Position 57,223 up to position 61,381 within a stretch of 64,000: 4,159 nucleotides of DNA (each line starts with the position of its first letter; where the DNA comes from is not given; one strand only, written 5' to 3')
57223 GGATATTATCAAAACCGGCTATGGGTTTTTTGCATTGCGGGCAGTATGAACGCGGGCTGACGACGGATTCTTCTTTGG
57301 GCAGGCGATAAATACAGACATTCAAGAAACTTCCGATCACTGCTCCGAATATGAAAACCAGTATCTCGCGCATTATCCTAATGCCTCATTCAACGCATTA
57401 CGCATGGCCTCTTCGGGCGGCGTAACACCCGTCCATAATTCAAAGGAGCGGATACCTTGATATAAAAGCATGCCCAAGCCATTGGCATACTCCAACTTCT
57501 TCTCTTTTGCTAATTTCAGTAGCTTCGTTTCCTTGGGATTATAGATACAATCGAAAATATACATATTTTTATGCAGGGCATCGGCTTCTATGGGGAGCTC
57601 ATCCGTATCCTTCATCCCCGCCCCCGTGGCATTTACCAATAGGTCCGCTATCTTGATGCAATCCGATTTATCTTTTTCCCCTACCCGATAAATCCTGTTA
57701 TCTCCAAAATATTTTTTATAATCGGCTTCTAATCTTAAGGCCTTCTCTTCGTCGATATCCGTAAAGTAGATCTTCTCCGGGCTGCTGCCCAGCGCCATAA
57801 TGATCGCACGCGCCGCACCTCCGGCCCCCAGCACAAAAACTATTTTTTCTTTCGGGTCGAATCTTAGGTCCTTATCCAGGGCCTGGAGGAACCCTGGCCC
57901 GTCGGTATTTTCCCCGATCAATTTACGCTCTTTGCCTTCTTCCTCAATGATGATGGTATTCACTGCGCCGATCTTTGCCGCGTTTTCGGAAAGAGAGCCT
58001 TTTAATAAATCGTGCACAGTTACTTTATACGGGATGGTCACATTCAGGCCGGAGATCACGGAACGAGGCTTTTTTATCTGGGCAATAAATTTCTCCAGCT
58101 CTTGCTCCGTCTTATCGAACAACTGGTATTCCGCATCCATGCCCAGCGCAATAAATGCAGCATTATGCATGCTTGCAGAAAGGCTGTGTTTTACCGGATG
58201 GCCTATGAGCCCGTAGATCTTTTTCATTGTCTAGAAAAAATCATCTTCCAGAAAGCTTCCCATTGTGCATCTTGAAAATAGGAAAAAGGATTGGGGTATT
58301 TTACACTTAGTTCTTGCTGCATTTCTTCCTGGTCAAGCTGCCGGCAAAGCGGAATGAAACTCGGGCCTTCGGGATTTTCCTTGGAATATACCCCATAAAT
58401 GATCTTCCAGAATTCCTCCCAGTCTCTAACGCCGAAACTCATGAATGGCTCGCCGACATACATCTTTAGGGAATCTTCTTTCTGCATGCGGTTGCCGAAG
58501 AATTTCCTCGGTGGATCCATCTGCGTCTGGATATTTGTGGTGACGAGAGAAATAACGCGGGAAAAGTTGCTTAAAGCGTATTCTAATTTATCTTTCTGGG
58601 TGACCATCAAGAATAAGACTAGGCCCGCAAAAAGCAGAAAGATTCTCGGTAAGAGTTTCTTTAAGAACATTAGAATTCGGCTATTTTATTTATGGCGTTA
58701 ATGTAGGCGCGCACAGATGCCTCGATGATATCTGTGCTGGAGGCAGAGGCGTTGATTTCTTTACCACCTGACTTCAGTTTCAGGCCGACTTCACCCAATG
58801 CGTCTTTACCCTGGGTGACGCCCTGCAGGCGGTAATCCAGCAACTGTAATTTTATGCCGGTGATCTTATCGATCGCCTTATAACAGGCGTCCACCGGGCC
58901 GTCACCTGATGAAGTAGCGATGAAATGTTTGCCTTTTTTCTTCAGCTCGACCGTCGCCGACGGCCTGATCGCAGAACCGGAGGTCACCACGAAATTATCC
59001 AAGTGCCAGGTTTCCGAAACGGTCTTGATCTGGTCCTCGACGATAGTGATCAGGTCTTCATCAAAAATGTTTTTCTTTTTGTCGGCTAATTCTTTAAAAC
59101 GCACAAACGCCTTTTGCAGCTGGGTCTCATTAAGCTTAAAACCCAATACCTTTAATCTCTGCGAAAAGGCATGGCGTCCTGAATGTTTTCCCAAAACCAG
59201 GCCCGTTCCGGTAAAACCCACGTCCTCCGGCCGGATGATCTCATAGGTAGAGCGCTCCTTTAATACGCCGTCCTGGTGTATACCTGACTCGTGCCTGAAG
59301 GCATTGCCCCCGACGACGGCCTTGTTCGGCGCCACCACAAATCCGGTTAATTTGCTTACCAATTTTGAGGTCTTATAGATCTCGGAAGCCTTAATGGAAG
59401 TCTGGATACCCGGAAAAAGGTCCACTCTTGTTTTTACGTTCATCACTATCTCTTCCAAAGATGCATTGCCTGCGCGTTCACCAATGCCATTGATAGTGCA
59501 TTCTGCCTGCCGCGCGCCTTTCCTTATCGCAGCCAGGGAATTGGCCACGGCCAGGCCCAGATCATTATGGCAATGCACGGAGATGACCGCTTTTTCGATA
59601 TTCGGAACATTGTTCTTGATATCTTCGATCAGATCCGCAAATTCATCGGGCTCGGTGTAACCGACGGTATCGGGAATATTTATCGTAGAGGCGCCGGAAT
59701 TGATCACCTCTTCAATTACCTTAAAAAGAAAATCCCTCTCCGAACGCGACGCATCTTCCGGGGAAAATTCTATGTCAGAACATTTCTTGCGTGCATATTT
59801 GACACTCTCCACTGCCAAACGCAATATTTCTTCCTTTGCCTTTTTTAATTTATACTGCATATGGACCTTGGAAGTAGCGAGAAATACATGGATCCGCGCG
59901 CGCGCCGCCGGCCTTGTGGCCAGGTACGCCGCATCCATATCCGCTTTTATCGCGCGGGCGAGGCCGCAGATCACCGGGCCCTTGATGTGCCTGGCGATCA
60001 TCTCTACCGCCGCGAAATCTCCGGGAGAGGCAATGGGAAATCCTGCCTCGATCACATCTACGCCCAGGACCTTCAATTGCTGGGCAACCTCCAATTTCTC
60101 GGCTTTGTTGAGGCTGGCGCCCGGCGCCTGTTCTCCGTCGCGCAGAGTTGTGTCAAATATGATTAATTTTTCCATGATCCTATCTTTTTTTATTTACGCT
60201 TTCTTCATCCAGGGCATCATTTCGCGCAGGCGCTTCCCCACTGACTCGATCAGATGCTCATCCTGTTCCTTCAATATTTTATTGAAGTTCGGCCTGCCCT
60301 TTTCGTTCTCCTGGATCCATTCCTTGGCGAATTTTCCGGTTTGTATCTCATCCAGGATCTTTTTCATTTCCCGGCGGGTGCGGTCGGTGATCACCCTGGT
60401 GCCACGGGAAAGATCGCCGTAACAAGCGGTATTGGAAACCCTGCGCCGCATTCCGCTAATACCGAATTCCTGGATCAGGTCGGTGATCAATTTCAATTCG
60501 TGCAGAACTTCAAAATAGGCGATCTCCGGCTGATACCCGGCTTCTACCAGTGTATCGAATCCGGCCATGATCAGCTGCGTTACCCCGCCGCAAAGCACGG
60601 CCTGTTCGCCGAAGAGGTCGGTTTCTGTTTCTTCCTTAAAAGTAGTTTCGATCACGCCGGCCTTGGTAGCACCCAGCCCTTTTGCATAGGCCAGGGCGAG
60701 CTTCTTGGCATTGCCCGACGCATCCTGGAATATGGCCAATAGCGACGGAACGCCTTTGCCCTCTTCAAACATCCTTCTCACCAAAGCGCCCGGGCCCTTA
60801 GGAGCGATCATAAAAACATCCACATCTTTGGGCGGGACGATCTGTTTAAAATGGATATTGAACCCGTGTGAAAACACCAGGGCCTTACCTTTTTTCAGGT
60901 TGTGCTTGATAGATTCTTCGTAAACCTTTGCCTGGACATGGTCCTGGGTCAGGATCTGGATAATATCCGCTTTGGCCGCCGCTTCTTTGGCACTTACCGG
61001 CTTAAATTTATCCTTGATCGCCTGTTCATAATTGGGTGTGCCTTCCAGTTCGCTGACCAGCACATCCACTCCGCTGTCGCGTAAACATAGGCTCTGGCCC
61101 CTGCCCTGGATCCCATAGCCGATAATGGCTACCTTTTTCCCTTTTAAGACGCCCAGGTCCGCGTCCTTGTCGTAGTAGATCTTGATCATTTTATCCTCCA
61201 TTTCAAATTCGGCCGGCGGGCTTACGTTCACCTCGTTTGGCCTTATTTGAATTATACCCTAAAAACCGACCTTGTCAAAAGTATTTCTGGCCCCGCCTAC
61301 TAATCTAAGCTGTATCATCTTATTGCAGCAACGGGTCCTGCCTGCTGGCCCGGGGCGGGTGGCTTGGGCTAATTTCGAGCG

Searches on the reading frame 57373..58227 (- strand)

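Call 73: search_protein_families(library=pfam, proteins=[window:57373-58227:-], max_evalue=0.00001)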
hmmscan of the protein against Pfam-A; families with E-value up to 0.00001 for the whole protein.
window:57373-58227:- (284 aa): 2 families
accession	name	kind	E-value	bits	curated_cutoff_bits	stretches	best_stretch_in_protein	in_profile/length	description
PF08501.16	Shikimate_dh_N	-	3e-24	85.5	27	1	7-92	1-83/83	Shikimate dehydrogenase substrate binding domain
PF18317.6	SDH_C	-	9.6e-16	57.7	25.8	1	250-279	1-30/31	Shikimate 5'-dehydrogenase C-terminal domain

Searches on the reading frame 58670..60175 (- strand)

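Call 40: search_protein_families(library=pfam, proteins=[window:58670-60175:-], max_evalue=0.00001)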
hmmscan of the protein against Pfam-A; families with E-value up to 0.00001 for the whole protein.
window:58670-60175:- (501 aa): 3 families
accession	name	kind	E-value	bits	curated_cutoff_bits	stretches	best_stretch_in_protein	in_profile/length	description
PF00682.25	HMGL-like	-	1.7e-93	313.3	29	1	4-273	2-260/260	HMGL-like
PF08502.15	LeuA_dimer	-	1.7e-35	122.2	24.9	1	370-498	2-130/131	LeuA allosteric (dimerisation) domain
PF22617.1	HCS_D2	-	1.2e-30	106.1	27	1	287-368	1-82/82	Homocitrate synthase post-HMGL domain-like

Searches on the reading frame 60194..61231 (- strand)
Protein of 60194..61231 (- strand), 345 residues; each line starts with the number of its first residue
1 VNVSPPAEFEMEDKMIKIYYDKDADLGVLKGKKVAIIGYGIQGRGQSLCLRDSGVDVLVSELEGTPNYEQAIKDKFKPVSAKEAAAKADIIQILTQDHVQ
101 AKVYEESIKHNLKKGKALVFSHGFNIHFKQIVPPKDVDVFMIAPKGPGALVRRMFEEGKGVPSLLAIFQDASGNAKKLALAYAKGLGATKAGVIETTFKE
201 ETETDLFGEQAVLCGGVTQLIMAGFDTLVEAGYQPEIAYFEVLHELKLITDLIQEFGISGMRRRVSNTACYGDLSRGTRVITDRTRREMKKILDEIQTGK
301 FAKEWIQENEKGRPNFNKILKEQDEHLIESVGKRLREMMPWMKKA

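Call 73: search_protein_families(library=pfam, proteins=[window:60194-61231:-], max_evalue=0.00001)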
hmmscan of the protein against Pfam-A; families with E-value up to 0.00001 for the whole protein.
window:60194-61231:- (345 aa): 3 families
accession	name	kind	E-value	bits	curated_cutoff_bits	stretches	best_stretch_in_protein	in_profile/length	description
PF07991.19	KARI_N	-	1.8e-68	229.8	20.6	1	28-192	1-165/165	Acetohydroxy acid isomeroreductase, NADPH-binding domain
PF01450.25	KARI_C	-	6.2e-65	218.4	29.1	1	198-341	1-144/144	Ketol-acid reductoisomerase, C-terminal domain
PF00670.27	AdoHcyase_NAD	-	3e-06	27.9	27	1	28-95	20-86/162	S-adenosyl-L-homocysteine hydrolase, NAD binding domain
